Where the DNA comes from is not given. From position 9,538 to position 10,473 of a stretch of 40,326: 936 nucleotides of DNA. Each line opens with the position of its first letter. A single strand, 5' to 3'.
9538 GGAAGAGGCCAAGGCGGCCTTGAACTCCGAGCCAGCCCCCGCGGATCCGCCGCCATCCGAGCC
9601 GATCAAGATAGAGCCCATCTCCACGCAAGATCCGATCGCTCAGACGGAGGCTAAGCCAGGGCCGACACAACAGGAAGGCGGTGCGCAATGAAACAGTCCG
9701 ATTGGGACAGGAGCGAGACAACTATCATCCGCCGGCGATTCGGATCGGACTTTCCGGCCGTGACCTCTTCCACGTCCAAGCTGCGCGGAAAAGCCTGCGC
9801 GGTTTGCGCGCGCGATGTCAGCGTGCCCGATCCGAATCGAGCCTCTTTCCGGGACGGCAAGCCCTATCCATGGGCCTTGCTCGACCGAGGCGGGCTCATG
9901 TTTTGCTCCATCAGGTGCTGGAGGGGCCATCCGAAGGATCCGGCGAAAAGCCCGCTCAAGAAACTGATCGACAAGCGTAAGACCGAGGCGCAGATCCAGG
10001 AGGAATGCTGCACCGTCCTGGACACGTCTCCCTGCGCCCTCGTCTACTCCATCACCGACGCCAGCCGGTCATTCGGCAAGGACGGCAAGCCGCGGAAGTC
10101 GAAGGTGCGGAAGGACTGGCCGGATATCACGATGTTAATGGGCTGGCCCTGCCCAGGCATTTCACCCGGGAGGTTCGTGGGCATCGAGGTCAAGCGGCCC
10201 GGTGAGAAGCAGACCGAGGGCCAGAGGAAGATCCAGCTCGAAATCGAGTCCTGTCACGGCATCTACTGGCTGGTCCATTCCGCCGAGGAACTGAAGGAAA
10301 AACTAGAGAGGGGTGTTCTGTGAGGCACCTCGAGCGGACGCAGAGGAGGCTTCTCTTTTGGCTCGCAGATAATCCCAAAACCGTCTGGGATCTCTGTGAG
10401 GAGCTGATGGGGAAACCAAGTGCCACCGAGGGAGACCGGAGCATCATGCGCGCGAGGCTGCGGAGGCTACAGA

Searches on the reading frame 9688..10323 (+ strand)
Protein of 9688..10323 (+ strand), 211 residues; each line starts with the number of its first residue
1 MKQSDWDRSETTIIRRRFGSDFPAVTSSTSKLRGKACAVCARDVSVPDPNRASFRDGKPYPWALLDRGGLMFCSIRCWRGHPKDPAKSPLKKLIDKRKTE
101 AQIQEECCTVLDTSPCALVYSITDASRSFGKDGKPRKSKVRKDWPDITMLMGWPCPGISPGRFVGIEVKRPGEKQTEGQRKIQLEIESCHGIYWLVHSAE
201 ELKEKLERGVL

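Call 6: search_protein_families(library=pfam, proteins=[window:9688-10323:+])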
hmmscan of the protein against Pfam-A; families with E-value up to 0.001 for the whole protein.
window:9688-10323:+ (211 aa): 0 families

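Call 10: search_protein_families(library=phrogs, proteins=[window:9688-10323:+], max_evalue=0.01)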
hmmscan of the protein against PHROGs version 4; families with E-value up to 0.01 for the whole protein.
window:9688-10323:+ (211 aa): 2 families
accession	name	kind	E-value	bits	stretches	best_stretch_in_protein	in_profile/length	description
phrog_93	-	DNA, RNA and nucleotide metabolism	4.5e-08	33.2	1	88-207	342-439/613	endonuclease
phrog_824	-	unknown function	0.00049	21.1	1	154-206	120-171/265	-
